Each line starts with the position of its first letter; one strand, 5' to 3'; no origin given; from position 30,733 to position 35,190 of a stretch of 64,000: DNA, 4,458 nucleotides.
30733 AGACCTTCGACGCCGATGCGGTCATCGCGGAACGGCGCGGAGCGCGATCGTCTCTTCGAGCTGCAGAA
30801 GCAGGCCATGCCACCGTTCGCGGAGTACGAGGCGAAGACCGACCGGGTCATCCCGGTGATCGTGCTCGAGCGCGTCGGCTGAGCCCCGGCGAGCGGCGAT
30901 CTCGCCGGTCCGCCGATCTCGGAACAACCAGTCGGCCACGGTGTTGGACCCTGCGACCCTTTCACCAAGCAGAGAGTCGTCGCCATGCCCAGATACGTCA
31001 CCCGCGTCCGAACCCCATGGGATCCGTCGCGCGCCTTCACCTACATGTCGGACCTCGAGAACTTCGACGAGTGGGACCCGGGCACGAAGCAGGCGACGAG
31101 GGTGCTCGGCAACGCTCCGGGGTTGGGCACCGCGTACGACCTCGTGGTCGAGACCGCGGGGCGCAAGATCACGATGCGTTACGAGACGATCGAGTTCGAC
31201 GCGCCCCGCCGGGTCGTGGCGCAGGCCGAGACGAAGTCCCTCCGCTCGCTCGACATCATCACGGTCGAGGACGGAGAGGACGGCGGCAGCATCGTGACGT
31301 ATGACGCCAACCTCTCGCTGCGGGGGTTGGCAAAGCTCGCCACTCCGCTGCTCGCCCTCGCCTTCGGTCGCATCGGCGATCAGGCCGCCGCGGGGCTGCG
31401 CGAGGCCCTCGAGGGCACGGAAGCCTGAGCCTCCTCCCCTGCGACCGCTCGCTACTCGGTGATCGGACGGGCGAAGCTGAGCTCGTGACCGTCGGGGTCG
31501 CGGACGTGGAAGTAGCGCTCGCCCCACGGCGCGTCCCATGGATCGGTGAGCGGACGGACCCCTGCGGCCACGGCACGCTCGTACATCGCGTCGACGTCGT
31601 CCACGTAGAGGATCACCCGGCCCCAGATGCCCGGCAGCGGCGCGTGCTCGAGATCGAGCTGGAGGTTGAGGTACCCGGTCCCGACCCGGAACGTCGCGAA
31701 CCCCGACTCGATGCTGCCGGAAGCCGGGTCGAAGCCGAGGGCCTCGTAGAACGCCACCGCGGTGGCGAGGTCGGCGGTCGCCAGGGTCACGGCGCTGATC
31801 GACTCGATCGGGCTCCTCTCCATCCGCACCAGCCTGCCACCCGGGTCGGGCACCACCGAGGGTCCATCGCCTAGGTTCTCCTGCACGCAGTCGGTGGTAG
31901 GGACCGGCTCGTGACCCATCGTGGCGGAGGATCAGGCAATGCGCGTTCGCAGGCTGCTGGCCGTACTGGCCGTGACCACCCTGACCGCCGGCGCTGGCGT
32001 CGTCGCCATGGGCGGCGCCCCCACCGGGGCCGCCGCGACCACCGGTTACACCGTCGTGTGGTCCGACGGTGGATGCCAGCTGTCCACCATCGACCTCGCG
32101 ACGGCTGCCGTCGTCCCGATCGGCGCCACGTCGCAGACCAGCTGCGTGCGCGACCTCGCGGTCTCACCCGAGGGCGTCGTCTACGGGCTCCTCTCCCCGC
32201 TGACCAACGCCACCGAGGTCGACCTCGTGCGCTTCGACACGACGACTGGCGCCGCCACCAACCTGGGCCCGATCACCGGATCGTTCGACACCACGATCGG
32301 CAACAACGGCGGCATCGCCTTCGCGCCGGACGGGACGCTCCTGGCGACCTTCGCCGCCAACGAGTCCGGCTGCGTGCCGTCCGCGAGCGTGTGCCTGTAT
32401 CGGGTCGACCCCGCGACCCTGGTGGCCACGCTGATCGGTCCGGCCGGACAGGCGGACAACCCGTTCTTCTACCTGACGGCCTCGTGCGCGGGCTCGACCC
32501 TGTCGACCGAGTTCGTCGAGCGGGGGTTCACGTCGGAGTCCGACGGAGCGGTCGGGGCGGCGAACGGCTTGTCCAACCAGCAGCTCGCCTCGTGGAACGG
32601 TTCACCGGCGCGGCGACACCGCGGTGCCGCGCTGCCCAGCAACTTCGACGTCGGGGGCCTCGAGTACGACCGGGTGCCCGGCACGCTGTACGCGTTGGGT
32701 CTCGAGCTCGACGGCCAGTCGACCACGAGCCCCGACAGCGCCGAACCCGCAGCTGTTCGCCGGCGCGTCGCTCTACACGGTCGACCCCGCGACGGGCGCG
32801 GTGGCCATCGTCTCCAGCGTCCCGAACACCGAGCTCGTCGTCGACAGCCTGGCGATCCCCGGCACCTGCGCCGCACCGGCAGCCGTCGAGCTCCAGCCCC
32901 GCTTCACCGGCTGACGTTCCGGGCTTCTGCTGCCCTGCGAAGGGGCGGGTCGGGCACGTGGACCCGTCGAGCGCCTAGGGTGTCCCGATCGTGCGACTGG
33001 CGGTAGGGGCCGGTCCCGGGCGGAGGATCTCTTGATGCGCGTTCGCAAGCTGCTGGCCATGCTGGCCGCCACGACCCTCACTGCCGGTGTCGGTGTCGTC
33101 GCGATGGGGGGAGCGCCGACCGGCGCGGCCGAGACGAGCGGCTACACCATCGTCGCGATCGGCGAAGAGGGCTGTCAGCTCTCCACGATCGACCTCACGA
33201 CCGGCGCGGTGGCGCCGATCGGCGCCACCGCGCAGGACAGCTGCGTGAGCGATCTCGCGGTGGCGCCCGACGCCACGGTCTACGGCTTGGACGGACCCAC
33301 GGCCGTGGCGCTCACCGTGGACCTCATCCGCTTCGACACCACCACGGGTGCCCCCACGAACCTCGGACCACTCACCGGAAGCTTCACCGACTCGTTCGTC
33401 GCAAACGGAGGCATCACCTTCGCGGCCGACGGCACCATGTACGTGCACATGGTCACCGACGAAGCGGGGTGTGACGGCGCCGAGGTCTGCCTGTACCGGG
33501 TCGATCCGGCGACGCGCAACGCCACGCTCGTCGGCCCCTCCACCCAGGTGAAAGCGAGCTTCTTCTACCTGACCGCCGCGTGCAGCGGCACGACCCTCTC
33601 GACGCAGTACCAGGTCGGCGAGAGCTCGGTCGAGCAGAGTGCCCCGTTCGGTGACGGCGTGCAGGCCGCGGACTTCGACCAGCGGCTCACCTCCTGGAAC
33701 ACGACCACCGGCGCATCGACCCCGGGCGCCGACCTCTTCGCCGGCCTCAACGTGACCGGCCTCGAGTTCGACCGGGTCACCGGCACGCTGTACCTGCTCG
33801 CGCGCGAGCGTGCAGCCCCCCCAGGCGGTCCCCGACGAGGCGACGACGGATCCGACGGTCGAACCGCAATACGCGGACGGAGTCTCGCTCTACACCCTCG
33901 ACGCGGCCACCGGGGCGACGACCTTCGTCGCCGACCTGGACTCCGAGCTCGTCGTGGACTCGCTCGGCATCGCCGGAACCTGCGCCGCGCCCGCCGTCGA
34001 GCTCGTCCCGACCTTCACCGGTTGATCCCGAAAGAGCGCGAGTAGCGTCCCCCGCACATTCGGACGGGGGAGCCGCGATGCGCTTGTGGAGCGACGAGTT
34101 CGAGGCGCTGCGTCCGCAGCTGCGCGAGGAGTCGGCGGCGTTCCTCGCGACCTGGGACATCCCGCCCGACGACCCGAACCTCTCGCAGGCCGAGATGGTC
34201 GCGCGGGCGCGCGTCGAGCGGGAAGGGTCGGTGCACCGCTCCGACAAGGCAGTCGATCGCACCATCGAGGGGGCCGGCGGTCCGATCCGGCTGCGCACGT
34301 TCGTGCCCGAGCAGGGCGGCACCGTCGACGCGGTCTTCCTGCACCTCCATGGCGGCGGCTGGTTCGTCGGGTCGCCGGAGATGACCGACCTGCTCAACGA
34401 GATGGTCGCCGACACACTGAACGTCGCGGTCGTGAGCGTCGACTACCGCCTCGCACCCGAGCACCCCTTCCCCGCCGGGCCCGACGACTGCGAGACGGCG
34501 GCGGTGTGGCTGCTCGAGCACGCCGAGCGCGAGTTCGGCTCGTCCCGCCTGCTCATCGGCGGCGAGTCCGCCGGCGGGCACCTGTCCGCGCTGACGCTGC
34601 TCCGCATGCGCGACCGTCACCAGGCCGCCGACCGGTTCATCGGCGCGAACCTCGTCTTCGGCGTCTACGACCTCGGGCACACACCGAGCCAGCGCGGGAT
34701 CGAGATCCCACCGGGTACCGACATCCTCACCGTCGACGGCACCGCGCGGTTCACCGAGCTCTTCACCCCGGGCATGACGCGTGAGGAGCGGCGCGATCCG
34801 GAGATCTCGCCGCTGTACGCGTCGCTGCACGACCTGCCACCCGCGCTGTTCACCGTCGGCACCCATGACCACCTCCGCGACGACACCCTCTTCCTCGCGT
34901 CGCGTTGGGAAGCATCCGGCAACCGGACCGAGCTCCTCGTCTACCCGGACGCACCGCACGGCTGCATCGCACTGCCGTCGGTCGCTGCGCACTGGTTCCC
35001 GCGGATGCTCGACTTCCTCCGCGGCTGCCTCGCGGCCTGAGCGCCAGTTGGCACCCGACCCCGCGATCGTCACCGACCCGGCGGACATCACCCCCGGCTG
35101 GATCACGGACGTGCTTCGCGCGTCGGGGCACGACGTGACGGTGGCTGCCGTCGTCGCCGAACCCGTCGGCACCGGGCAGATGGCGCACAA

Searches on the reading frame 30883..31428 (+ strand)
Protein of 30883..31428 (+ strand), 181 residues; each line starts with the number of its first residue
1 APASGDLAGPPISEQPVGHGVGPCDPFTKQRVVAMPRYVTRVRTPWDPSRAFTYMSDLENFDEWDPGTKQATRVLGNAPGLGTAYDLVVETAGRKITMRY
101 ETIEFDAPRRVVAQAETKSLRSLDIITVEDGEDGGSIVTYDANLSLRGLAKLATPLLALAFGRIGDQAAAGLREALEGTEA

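Call 18: search_protein_families(library=pfam, proteins=[window:30883-31428:+], max_evalue=0.0001)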
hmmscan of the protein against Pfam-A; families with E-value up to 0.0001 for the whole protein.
window:30883-31428:+ (181 aa): 1 family
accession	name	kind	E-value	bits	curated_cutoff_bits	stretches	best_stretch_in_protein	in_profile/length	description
PF10604.15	Polyketide_cyc2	-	5e-13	50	27.4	1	39-177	5-142/142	Polyketide cyclase / dehydrase and lipid transport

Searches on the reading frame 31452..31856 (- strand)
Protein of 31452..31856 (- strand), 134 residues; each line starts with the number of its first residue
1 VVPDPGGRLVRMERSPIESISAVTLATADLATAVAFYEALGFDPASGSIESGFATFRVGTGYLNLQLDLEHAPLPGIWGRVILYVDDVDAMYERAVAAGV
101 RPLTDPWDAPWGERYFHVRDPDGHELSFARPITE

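Call 18: search_protein_families(library=pfam, proteins=[window:31452-31856:-], max_evalue=0.0001)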
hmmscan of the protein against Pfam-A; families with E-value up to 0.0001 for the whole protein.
window:31452-31856:- (134 aa): 2 families
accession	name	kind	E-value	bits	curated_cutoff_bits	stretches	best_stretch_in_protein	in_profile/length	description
PF00903.31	Glyoxalase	-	3.5e-16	60.1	20.6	1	20-128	2-121/121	Glyoxalase/Bleomycin resistance protein/Dioxygenase superfamily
PF18029.7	Glyoxalase_6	-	1.5e-06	29.2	23.6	1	23-126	2-103/106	Glyoxalase-like domain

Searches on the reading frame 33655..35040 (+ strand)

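Call 21: search_protein_families(library=pfam, proteins=[window:33655-35040:+], max_evalue=0.001)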
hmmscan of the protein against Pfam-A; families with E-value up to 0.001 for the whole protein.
window:33655-35040:+ (461 aa): 5 families
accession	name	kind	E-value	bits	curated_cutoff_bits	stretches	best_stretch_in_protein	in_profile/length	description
PF07859.19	Abhydrolase_3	-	3e-50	171.3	25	1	229-438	2-209/210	alpha/beta hydrolase fold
PF20434.5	BD-FAE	-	7.3e-18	65.3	26.8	1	216-318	4-110/215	BD-FAE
PF00326.27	Peptidase_S9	-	4.5e-07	30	22.6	1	277-459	46-210/213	Prolyl oligopeptidase family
PF10340.15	Say1_Mug180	-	0.00035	20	21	1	218-321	114-219/374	Steryl acetyl hydrolase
PF00135.34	COesterase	-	0.00079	18.9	27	0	216-268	91-144/515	Carboxylesterase family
